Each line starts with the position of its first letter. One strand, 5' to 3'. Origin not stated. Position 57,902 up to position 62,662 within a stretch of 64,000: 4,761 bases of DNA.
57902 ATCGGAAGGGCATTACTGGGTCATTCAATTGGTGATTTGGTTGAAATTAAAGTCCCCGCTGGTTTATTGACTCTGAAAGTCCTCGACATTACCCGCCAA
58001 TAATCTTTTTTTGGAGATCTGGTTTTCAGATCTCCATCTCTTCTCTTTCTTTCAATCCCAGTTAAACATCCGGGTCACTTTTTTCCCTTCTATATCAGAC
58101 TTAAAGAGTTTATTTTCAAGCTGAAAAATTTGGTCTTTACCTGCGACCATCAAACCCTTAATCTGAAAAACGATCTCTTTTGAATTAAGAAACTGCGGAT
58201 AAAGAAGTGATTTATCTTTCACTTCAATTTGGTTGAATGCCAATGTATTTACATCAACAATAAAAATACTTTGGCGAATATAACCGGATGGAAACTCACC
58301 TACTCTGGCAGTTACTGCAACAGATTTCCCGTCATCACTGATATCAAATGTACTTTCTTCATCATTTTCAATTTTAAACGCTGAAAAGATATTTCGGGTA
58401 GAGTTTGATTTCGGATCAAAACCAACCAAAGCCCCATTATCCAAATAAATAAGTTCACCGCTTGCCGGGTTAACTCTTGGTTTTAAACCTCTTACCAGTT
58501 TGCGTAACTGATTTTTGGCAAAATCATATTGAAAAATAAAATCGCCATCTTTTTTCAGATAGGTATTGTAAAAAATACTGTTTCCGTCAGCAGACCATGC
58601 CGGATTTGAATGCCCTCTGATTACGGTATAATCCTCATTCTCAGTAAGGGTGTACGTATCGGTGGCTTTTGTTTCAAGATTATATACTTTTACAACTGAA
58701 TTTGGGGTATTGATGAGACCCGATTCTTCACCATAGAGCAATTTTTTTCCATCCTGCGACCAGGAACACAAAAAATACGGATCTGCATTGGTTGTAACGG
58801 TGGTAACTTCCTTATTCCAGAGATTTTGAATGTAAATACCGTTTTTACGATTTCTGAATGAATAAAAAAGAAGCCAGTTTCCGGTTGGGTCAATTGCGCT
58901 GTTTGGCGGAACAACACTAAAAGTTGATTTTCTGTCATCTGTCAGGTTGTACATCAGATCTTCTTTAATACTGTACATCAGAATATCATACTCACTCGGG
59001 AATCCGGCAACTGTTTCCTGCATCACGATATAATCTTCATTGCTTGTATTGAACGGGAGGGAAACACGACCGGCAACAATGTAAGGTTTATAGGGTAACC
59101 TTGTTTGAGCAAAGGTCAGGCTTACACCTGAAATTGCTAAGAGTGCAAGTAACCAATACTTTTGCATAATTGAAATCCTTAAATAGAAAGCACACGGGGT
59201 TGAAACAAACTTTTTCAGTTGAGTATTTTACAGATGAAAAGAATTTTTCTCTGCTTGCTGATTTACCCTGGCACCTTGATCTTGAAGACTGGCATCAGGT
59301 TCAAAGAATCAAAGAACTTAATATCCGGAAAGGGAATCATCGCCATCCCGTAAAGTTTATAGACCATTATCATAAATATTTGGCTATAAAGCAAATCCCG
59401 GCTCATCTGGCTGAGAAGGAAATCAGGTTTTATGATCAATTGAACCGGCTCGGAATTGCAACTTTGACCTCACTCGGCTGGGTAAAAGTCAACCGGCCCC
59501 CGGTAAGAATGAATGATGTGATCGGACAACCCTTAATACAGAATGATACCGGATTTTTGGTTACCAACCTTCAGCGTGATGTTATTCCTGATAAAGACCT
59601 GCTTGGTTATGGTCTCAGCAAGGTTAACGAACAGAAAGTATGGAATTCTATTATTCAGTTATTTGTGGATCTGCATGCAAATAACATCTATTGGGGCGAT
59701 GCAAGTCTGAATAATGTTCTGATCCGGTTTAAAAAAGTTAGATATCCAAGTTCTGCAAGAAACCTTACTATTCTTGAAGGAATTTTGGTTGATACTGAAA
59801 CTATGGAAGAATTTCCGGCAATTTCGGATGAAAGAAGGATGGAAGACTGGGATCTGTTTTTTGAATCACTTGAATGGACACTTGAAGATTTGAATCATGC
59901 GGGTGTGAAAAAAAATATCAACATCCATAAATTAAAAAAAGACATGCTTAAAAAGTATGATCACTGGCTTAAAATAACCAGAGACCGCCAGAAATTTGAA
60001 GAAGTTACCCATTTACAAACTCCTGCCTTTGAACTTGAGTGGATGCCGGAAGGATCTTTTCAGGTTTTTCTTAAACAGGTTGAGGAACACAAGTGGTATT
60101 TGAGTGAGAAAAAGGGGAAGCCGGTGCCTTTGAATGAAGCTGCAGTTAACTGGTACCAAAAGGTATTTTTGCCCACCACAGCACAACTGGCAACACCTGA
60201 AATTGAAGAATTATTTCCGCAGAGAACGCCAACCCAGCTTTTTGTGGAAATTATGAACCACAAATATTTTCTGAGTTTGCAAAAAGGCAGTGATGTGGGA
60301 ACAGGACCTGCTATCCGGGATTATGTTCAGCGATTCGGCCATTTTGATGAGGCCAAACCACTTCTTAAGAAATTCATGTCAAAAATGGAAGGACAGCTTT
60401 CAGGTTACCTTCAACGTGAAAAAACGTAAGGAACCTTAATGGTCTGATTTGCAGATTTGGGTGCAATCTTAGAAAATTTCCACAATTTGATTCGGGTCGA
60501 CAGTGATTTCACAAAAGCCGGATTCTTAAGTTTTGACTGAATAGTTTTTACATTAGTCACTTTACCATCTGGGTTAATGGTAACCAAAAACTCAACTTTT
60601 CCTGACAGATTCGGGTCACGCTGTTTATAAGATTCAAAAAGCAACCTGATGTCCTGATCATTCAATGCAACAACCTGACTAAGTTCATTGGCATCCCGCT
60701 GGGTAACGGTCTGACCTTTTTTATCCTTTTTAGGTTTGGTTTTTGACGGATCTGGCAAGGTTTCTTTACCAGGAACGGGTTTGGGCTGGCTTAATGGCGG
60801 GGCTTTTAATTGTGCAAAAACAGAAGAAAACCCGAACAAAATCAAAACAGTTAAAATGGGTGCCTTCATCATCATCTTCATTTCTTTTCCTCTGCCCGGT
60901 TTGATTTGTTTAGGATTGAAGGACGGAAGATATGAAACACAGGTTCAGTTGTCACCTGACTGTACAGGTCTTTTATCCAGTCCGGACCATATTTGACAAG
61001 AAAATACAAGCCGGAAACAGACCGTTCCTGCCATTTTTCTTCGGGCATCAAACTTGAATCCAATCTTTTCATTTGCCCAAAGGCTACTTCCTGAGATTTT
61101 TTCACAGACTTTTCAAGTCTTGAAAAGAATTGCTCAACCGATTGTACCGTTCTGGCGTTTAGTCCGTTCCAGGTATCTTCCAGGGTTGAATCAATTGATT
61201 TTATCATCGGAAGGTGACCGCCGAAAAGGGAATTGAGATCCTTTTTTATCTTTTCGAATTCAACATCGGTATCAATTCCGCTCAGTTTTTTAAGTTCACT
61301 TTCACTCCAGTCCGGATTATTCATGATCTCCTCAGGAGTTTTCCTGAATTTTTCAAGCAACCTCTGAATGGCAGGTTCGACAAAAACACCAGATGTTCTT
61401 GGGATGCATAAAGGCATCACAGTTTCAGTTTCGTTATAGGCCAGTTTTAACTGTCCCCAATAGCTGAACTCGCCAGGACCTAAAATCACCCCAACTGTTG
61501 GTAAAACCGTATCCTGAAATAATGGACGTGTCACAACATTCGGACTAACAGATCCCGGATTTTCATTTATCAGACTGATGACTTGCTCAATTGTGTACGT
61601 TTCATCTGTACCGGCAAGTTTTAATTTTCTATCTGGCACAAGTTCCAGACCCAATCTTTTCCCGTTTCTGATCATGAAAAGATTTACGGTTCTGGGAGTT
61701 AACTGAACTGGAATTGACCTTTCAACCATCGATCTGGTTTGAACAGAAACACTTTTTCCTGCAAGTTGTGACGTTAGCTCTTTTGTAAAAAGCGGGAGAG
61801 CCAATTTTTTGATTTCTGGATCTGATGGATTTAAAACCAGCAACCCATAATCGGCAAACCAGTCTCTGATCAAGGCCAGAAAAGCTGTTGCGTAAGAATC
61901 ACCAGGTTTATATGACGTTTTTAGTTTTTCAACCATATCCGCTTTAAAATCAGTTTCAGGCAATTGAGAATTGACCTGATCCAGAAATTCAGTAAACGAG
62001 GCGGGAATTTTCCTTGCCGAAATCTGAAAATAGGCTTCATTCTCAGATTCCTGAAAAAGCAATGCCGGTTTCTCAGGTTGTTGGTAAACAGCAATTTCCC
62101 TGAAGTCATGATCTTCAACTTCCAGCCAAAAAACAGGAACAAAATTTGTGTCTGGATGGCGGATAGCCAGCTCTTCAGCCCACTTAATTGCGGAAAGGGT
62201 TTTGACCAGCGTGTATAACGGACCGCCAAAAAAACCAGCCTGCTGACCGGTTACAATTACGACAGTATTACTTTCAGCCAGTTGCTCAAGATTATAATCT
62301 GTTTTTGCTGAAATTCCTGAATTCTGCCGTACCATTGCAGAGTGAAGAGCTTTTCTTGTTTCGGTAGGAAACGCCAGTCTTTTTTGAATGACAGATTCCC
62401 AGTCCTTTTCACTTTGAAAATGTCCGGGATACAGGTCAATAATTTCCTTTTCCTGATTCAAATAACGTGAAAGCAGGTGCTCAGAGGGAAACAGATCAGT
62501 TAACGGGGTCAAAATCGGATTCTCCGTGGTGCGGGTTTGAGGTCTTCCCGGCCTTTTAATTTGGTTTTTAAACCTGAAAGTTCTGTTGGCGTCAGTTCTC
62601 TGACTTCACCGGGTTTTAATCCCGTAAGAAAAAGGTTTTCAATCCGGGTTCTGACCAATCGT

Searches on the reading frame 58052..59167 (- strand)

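Call 67: search_protein_families(library=pfam, proteins=[window:58052-59167:-], max_evalue=0.00001)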
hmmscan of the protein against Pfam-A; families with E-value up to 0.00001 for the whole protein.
window:58052-59167:- (371 aa): 1 family
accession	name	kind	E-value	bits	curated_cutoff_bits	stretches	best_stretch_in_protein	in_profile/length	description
PF07676.18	PD40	-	6.4e-09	36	20.9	0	188-210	13-34/38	WD40-like Beta Propeller Repeat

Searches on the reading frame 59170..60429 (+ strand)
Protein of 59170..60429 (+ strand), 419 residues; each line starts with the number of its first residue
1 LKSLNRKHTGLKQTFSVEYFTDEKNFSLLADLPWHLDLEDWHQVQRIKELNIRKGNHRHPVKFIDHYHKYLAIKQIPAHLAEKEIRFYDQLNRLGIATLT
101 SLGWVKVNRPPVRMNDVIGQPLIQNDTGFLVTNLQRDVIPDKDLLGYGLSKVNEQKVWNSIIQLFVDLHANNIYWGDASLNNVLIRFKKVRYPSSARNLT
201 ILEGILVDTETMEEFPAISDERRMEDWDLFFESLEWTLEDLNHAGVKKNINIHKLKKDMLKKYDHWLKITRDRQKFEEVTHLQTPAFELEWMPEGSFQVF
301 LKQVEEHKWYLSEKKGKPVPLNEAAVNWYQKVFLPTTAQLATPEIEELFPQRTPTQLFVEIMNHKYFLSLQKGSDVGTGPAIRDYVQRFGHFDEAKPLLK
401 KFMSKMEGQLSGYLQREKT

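Call 67: search_protein_families(library=pfam, proteins=[window:59170-60429:+], max_evalue=0.00001)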
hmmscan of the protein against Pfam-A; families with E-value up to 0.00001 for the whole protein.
window:59170-60429:+ (419 aa): 1 family
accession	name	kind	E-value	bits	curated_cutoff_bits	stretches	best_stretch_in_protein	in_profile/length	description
PF13224.11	DUF4032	-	8e-15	55.5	23.8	1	324-388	101-161/163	Domain of unknown function (DUF4032)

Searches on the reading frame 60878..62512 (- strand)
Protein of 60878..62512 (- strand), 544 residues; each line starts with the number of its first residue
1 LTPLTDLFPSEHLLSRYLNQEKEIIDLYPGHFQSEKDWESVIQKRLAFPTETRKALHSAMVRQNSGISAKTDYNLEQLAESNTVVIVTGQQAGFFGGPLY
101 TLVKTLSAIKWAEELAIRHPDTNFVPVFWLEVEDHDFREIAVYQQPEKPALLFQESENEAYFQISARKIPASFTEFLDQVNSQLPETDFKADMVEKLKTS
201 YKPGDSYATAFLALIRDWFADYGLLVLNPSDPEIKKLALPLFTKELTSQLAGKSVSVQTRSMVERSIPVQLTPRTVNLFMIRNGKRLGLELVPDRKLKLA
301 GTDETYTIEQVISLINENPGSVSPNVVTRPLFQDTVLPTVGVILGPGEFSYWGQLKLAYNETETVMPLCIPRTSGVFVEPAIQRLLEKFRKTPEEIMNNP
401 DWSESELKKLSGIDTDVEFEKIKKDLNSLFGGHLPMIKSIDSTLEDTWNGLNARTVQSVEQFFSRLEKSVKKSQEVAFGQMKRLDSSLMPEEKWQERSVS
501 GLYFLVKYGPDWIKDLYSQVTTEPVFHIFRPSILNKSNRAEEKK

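Call 67: search_protein_families(library=pfam, proteins=[window:60878-62512:-], max_evalue=0.00001)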
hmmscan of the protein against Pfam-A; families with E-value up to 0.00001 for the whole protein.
window:60878-62512:- (544 aa): 2 families
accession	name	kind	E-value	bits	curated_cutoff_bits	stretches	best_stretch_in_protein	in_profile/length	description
PF10079.15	Rossmann-like_BshC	-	3.1e-90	303.7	27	1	10-372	11-379/380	Bacillithiol biosynthesis BshC, N-terminal Rossmann-like domain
PF24850.1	CC_BshC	-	2.7e-23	83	27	1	377-520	3-147/159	Bacillithiol biosynthesis BshC, C-terminal coiled-coil domain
